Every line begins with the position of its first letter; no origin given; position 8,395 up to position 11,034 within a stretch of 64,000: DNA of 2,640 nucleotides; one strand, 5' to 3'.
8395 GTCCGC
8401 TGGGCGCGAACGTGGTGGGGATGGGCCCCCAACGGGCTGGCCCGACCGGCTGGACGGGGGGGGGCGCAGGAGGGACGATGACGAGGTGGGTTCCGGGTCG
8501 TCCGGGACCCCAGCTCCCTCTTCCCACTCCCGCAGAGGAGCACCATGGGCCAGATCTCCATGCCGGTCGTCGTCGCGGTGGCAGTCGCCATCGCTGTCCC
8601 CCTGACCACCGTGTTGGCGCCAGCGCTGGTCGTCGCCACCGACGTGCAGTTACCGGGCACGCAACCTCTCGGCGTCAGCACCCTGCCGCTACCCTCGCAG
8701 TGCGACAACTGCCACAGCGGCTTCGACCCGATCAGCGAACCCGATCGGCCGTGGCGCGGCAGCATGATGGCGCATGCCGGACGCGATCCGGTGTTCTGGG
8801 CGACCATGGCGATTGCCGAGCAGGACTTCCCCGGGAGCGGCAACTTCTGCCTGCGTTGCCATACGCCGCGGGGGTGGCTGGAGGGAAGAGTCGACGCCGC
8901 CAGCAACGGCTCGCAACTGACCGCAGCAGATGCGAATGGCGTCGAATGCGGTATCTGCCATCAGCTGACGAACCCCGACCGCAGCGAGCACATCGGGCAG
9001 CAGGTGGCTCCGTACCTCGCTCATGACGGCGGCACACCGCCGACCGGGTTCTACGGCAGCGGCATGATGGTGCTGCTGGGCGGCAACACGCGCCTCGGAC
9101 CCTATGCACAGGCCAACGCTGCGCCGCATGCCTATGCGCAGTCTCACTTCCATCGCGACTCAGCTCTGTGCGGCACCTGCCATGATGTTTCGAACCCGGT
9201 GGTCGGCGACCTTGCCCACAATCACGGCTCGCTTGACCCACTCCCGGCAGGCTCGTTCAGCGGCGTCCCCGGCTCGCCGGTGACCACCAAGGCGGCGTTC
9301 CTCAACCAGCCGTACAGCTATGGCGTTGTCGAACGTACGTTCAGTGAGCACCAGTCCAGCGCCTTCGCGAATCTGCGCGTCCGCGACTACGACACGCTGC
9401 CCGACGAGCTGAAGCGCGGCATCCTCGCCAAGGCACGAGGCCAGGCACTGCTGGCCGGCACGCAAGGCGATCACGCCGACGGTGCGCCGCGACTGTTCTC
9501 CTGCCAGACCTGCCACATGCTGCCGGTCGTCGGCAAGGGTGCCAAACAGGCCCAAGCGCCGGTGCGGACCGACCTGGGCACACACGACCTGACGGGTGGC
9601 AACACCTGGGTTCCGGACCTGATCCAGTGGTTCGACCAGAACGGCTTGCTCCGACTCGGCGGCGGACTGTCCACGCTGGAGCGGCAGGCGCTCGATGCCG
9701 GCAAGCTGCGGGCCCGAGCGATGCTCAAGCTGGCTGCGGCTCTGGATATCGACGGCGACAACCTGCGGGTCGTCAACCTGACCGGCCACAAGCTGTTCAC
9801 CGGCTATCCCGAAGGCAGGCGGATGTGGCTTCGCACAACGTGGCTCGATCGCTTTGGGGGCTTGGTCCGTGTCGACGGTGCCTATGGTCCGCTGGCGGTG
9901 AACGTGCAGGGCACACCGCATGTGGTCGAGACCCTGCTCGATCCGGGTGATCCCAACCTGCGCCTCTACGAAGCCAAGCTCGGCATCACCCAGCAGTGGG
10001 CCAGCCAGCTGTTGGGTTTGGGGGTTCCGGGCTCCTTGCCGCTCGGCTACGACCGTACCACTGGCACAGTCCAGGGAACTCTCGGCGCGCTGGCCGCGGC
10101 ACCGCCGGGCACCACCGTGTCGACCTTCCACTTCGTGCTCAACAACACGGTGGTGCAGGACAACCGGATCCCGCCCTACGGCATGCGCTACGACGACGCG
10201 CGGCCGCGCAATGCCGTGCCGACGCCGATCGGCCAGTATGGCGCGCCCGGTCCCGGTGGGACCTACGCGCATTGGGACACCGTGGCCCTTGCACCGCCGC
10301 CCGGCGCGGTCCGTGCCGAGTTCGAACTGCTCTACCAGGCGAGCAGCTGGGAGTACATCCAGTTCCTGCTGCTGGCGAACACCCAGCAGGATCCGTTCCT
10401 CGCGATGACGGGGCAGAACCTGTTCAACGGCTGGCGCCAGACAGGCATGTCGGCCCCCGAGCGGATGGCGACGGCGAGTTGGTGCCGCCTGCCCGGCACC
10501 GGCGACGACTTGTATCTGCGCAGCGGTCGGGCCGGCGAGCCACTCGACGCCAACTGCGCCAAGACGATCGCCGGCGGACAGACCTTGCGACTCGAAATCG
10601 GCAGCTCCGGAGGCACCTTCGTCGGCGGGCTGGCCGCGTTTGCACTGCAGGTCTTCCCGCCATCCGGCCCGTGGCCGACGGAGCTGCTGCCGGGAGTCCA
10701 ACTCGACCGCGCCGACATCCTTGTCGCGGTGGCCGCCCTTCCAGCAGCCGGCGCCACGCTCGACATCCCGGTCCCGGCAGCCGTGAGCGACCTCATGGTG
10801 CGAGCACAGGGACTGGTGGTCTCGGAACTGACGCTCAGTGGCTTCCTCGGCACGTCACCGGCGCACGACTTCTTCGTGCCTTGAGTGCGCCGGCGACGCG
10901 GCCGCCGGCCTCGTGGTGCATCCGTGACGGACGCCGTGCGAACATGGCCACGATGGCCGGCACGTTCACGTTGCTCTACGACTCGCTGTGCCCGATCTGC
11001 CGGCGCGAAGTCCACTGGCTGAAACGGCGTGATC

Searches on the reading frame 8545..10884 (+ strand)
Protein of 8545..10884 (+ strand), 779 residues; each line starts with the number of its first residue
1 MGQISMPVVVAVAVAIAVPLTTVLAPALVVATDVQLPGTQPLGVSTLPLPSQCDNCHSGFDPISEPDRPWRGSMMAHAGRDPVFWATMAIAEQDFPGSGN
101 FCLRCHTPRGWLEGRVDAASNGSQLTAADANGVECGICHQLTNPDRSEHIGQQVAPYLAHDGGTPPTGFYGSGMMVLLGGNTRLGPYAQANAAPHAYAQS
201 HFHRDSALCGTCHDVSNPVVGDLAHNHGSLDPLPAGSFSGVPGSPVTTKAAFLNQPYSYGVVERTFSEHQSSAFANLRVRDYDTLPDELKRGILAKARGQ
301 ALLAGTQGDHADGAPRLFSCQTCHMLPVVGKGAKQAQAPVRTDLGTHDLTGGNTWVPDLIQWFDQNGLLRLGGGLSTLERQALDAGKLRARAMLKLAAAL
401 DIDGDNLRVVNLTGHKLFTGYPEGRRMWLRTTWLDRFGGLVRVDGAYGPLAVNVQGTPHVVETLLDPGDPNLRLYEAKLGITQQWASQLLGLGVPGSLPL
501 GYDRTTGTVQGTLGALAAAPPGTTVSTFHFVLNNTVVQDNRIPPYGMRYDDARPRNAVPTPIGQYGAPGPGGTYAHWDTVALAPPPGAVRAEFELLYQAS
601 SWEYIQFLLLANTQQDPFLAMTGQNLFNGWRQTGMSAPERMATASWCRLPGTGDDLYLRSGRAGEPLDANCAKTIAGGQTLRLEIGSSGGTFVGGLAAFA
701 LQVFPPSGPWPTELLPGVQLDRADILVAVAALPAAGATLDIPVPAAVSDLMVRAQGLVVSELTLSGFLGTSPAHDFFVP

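Call 22: search_protein_families(library=pfam, proteins=[window:8545-10884:+], max_evalue=0.01)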
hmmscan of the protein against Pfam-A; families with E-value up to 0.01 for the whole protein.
window:8545-10884:+ (779 aa): 1 family
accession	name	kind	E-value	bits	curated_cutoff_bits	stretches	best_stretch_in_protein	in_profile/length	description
PF14522.11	Cytochrome_C7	-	0.00028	21.1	24.8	0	51-140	14-67/67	Cytochrome c7 and related cytochrome c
